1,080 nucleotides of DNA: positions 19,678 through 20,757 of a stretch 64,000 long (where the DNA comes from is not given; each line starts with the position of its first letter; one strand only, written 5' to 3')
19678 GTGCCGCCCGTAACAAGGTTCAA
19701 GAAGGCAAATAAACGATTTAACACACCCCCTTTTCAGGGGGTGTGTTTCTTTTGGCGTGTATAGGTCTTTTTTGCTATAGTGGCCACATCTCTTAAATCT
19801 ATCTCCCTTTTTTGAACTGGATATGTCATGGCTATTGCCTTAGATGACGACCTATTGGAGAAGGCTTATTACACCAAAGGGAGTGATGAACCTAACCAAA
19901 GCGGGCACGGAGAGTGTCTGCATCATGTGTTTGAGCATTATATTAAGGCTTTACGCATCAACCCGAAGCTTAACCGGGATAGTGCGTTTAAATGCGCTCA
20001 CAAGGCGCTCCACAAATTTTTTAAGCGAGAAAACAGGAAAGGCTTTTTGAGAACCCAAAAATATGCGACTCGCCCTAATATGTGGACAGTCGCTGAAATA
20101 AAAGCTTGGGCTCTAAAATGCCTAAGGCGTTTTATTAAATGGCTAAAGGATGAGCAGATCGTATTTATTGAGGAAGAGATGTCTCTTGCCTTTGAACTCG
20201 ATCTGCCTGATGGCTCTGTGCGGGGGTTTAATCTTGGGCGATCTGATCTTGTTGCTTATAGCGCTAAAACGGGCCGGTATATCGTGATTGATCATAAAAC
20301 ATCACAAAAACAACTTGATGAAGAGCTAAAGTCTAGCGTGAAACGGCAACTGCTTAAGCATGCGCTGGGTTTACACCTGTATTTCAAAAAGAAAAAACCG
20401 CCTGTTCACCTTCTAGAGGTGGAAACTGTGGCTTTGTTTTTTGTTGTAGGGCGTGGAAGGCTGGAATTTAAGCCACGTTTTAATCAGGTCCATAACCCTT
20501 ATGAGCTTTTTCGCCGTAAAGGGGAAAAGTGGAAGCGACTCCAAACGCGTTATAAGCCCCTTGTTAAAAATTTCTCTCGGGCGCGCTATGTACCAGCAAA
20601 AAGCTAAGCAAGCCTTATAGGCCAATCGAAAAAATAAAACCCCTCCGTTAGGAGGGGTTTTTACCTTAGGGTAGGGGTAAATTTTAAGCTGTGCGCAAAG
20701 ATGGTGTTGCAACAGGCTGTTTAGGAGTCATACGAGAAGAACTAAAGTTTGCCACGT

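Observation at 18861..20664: Divergent PhoH-like ATPase plus RecB-family PD-(D/E)XK nuclease as separately terminated units at the island edge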

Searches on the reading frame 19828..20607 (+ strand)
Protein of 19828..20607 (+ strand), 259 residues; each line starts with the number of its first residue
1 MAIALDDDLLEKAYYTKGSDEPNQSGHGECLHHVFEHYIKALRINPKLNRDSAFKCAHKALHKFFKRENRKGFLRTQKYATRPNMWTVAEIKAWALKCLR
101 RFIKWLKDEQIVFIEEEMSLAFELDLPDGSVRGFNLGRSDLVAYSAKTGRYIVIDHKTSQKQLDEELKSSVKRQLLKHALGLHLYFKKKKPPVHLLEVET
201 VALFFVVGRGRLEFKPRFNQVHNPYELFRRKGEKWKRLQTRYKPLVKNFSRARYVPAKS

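Call 3: search_protein_families(library=pfam, proteins=[window:19828-20607:+], max_evalue=1)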
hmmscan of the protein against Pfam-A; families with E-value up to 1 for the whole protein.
window:19828-20607:+ (259 aa): 2 families
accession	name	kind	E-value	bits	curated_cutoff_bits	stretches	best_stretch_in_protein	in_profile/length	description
PF12705.13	PDDEXK_1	-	2.1e-08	34.9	22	1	20-199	30-181/247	PD-(D/E)XK nuclease superfamily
PF14684.11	Tricorn_C1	-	0.13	12.6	24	1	219-248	14-43/59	Tricorn protease C1 domain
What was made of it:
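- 19828..20607 (+): Stand-alone RecB/Cas4-like PD-(D/E)XK nuclease, 259 aa, without an Fe-S cysteine cluster. It belongs to a very small family restricted to this clade. PF12705 E=2.1e-8 (call 3).
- Checked: ORF 19828..20607 (+, 259 aa) matches PF12705 PDDEXK_1 at E=2.1e-8, 34.9 bits against a cut-off of 22 (call 3).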

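Call 4: search_protein_families(library=phrogs, proteins=[window:19828-20607:+], max_evalue=0.1)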
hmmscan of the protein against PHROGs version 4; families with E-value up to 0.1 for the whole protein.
window:19828-20607:+ (259 aa): 2 families
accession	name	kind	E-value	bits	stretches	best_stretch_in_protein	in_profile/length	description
phrog_69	-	DNA, RNA and nucleotide metabolism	5.2e-08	33.3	1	28-190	124-254/501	exonuclease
phrog_1218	-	DNA, RNA and nucleotide metabolism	1.5e-05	25.4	1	23-193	41-196/364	exonuclease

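Call 8: search_protein_families(library=padloc, proteins=[window:19828-20607:+], max_evalue=0.1)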
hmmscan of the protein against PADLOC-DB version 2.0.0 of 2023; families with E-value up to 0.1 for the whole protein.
window:19828-20607:+ (259 aa): 1 family
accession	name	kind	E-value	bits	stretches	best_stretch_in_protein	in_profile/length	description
PDLC04911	PDC-S11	-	0.01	13.1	1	100-155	22-75/318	-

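Call 9: search_protein_families(library=ncbifam, proteins=[window:19828-20607:+], max_evalue=0.1)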
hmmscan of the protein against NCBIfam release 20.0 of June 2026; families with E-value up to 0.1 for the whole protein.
window:19828-20607:+ (259 aa): 0 families

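Call 12: search_dna_similar(query=window:19828-20607:+, collection=plasmids, mode=protein, max_rows=30, max_evalue=0.001)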
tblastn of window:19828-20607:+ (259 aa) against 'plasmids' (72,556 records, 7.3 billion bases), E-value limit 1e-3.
No match.

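Call 14: find_homologous_proteins(query=window:19828-20607:+, max_evalue=0.001)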
Query window:19828-20607:+ (259 aa): 3 proteins with E <= 0.001 among 295 candidates.
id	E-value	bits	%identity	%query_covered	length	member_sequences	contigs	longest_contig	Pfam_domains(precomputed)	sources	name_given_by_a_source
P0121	1.9e-166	570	97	100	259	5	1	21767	PF12705.14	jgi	jgi:ATP-dependent exoDNAse (exonuclease V) beta subunit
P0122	1.1e-117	410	71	100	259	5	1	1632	PF12705.14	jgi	-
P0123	2.9e-107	376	65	100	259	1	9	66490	PF12705.14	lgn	-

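Call 15: find_encoding_contigs(protein=P0121, flank=10000, max_places=4)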
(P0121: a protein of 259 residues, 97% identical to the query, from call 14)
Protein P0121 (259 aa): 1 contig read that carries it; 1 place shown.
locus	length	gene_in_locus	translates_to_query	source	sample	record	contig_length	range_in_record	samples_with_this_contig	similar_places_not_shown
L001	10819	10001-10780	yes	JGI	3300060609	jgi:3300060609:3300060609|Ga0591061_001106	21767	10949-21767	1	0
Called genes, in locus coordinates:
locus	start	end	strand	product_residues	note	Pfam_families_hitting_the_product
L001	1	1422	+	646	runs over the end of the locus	-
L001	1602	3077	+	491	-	PF03743:TrbI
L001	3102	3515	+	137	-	-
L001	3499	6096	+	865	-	PF11130:TraC_F_IV (faint), PF19044:P-loop_TraG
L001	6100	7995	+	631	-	-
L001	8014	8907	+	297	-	-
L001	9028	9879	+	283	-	PF02562:PhoH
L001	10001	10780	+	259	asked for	PF12705:PDDEXK_1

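Call 16: find_encoding_contigs(protein=P0123, flank=10000, max_places=6)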
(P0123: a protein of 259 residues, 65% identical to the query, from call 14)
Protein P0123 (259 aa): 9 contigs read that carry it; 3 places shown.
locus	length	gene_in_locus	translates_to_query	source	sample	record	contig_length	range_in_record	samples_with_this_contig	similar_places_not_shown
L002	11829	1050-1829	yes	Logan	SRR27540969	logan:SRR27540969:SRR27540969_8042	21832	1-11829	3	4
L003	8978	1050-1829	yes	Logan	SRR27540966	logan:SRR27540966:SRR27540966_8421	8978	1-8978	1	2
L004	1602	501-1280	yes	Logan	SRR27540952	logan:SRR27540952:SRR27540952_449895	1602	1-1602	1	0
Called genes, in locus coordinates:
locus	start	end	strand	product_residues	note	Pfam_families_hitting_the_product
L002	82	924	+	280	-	PF02562:PhoH, PF13604:AAA_30 (faint)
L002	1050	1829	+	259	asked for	PF12705:PDDEXK_1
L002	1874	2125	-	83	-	-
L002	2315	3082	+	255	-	PF00563:EAL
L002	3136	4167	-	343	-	PF01594:AI-2E_transport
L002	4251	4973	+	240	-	PF02104:SURF1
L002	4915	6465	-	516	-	PF03023:MurJ, PF01554:MatE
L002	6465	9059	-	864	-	PF01624:MutS_I, PF05188:MutS_II, PF05192:MutS_III, PF05190:MutS_IV, PF00488:MutS_V, PF27441:MutS_C (weak)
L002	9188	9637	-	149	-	-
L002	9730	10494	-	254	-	PF00565:SNase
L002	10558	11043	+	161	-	-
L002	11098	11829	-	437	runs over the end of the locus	PF05221:AdoHcyase, PF07991:KARI_N (faint), PF05221:AdoHcyase, PF00670:AdoHcyase_NAD, PF02826:2-Hacid_dh_C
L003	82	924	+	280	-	PF02562:PhoH, PF13604:AAA_30 (faint)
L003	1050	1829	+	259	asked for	PF12705:PDDEXK_1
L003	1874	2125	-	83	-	-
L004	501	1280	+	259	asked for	PF12705:PDDEXK_1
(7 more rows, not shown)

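Call 17: find_encoding_contigs(protein=P0122, flank=5000, max_places=3)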
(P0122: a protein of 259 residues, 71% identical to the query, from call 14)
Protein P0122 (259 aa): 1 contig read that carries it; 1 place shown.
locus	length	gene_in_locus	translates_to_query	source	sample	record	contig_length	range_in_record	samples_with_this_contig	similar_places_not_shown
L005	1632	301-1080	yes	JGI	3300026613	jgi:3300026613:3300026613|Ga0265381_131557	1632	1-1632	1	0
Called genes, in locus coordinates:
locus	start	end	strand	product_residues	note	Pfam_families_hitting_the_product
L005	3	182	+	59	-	?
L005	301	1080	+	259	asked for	PF12705:PDDEXK_1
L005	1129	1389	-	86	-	-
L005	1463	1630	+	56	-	?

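Call 23: find_related_loci(query=A1, collection=genome_contigs, flank=10000)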
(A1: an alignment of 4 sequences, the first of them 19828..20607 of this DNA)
Query A1 (259 aa) in genome_contigs; peptide patterns used: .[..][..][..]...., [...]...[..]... (x = any residue, [..] = any of these).
98 stretches matched a pattern; 1 encode a relative of the query (tblastn E <= 1e-3); 1 distinct loci.
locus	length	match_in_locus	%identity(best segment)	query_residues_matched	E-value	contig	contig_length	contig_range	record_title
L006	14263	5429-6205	96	1-259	2e-172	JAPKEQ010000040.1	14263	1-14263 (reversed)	MAG: Alphaproteobacteria bacterium isolate ANT-120 NODE_2479_length_14263_cov_4.949817, whole genome shotgun sequence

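Call 26: find_related_loci(query=A1, collection=metagenome_contigs, flank=10000)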
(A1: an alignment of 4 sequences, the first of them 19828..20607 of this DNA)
Query A1 (259 aa) in metagenome_contigs; peptide patterns used: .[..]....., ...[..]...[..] (x = any residue, [..] = any of these).
600 stretches matched a pattern, but none encodes a relative of the query by tblastn (E <= 1e-3).
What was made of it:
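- Tried and rejected: It found nothing (call 26).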

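Call 27: find_related_loci(query=A1, collection=viral_contigs, flank=10000)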
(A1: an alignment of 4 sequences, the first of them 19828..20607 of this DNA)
Query A1 (259 aa) in viral_contigs; peptide patterns used: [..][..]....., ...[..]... (x = any residue, [..] = any of these).
108 stretches matched a pattern, but none encodes a relative of the query by tblastn (E <= 1e-3).

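Call 41: search_dna_similar(query=window:19828-20607:+, collection=phages, mode=protein, max_rows=15, max_evalue=0.01)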
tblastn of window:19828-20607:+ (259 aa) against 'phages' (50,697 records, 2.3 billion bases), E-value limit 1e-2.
No match.

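Call 46: search_solved_structures(query=A1, max_evalue=10, show_alignments=2)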
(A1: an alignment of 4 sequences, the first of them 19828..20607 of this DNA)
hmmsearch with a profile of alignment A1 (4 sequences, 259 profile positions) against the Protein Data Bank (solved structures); distinct sequences matched with E-value up to 10: 3.
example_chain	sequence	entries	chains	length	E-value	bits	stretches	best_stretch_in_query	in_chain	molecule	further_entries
8q6u_A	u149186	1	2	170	0.61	12.7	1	112-174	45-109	Aminoglycoside N6'-acetyltransferase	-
6erd_A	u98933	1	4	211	0.98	12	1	109-174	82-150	Aminoglycoside N6'-acetyltransferase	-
5vst_A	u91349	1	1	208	1.2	11.7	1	59-122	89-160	Biliary glycoprotein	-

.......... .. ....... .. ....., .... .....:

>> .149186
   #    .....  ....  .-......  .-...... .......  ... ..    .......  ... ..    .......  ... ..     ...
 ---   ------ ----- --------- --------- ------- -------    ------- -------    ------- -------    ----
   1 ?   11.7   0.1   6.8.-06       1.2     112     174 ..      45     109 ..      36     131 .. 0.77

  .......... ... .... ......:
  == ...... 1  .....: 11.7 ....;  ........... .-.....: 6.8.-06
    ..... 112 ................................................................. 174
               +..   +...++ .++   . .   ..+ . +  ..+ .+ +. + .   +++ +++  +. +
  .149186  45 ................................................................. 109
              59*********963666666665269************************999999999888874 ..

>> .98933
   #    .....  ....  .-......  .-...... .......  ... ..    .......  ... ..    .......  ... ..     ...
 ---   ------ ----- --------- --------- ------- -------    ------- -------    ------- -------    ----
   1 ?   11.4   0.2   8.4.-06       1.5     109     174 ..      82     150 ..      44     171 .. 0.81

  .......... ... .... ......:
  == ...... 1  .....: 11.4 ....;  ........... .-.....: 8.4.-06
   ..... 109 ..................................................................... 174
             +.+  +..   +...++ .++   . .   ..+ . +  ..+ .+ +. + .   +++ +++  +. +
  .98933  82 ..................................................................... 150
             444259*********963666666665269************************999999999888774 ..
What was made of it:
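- Tried and rejected: Only noise (call 46).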

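Call 49: predict_structure(alignment_id=A1)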
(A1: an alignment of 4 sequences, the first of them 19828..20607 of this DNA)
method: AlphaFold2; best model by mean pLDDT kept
length: 259 residues; sequences in the alignment: 4
mean_pLDDT: 65.4   pTM: 0.64
mean pLDDT of the five models: 65.4, 56.8, 55.3, 48.0, 46.4
residues with pLDDT >= 90: 0; 70-90: 95; 50-70: 124; < 50: 40
segments of 3 or more residues with pLDDT < 50: 21-25, 166-168, 190-195, 223-231, 238-240, 242-249
pLDDT, mean of each block of 10 residues (from residue 1): 74 73 58 80 65 85 88 80 76 85 84 59 64 56 71 66 53 54 56 51 63 66 47 47 47 50
secondary structure, 60 per line:
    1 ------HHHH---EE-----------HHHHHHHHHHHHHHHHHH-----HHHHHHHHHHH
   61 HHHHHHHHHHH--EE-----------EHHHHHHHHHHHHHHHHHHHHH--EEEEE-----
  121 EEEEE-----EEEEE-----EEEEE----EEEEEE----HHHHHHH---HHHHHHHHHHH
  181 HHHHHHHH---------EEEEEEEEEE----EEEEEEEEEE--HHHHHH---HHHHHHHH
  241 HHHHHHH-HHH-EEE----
elements in order: H7-10 H27-44 H50-71 H88-108 E111-115 E121-125 E131-135 E141-145 E150-155 H160-166 H170-188 E198-207 E212-221 H224-229 H233-247 E253-255
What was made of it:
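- On PD-(D/E)XK nuclease superfamily, RecB/Cas4-like branch (PF12705): The model is of moderate confidence (pLDDT 65, pTM 0.64; call 49).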

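Call 56: search_protein_representatives(alignment_id=A1)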
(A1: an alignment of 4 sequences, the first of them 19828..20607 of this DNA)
Query: 4 sequences, 259 profile positions. Proteins with E-value up to 0.001 (for the whole library): 9; up to 1e-10: 2; up to 1e-30: 1. The best 9 are listed.
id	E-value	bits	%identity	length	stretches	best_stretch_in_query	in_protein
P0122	8.6e-158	540.0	-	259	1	1-259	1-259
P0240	3.1e-13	66.2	-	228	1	27-182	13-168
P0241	5.5e-10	55.5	-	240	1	24-166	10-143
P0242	1.5e-08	50.8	-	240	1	27-182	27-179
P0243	2.1e-07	47.1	-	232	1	46-239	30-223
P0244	6.7e-07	45.4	-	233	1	84-160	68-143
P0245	1.3e-05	41.2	-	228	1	84-187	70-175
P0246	1.0e-04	38.2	-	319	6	206-243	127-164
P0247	8.6e-04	35.2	-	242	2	84-187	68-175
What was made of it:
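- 19828..20607 (+): Only 9 hits among 1.84e9 representatives (call 56).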

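Call 58: find_encoding_contigs(protein=P0240, flank=8000, max_places=4)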
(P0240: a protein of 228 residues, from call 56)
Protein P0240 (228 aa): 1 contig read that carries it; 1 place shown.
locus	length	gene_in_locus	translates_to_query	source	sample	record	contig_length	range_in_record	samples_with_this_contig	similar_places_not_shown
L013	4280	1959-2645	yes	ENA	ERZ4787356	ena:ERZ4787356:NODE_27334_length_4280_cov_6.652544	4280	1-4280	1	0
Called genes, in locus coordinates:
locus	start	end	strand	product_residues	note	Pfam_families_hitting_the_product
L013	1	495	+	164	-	?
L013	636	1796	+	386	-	-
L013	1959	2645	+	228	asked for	-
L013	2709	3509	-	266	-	PF01791:DeoC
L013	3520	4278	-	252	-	?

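Call 59: find_encoding_contigs(protein=P0241, flank=8000, max_places=3)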
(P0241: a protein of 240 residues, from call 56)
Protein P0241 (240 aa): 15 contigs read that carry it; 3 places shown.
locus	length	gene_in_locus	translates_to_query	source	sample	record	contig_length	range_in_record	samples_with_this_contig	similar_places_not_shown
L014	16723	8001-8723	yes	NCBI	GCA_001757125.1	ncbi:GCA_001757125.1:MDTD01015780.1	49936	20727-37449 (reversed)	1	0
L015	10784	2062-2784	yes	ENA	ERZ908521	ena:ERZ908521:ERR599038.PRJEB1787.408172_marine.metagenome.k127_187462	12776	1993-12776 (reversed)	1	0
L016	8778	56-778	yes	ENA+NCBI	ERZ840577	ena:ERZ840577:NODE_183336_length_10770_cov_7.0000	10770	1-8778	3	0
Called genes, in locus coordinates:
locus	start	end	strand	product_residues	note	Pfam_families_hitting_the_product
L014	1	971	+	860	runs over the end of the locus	PF11130:TraC_F_IV (faint), PF19044:P-loop_TraG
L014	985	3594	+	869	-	-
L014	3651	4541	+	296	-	-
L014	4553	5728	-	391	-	-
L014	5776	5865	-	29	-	-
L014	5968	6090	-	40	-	-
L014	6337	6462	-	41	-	-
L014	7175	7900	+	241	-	PF02562:PhoH, PF00580:UvrD-helicase (faint), PF13245:AAA_19, PF13604:AAA_30 (weak)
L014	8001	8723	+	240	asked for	PF12705:PDDEXK_1 (weak)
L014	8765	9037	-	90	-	-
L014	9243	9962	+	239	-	PF00023:Ank (faint), PF13606:Ank_3 (faint), PF12796:Ank_2, PF13637:Ank_4 (faint), PF13857:Ank_5 (faint), PF12796:Ank_2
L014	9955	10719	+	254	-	PF00023:Ank (faint), PF13606:Ank_3 (faint), PF12796:Ank_2, PF13637:Ank_4, PF13857:Ank_5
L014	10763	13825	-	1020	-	PF00873:ACR_tran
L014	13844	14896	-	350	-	PF01594:AI-2E_transport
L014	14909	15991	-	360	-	PF25973:BSH_CzcB (faint), PF25989:YknX_C (weak)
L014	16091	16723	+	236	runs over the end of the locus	PF02104:SURF1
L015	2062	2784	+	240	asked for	PF12705:PDDEXK_1 (weak)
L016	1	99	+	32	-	?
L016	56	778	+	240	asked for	PF12705:PDDEXK_1 (weak)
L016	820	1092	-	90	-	-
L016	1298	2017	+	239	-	PF00023:Ank (faint), PF13606:Ank_3 (faint), PF12796:Ank_2, PF13637:Ank_4 (faint), PF13857:Ank_5 (faint), PF12796:Ank_2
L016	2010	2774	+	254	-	PF00023:Ank (faint), PF13606:Ank_3 (faint), PF12796:Ank_2, PF13637:Ank_4, PF13857:Ank_5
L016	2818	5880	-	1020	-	PF00873:ACR_tran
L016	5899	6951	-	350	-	PF01594:AI-2E_transport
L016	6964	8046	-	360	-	PF25973:BSH_CzcB (faint), PF25989:YknX_C (weak)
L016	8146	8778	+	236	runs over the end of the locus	PF02104:SURF1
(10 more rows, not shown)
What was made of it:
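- In L014 two ankyrin-repeat genes occupy the same region (call 59).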

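Call 60: find_encoding_contigs(protein=P0242, flank=8000, max_places=3)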
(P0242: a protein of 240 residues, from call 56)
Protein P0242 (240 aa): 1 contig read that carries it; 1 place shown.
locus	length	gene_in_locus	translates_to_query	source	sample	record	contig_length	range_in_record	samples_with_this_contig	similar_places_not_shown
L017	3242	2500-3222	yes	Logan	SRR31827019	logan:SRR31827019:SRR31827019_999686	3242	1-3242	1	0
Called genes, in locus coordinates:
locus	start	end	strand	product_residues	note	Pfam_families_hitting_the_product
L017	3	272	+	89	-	?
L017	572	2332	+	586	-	-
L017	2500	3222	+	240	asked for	-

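Call 61: find_encoding_contigs(protein=P0243, flank=8000, max_places=3)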
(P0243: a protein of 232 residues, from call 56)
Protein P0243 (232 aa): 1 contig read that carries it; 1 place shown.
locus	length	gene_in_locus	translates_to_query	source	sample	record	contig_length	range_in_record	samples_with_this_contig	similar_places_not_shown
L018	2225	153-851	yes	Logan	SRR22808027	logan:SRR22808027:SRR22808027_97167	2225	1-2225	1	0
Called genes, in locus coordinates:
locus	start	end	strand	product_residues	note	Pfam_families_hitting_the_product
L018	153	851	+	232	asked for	-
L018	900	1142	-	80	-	-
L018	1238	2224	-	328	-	?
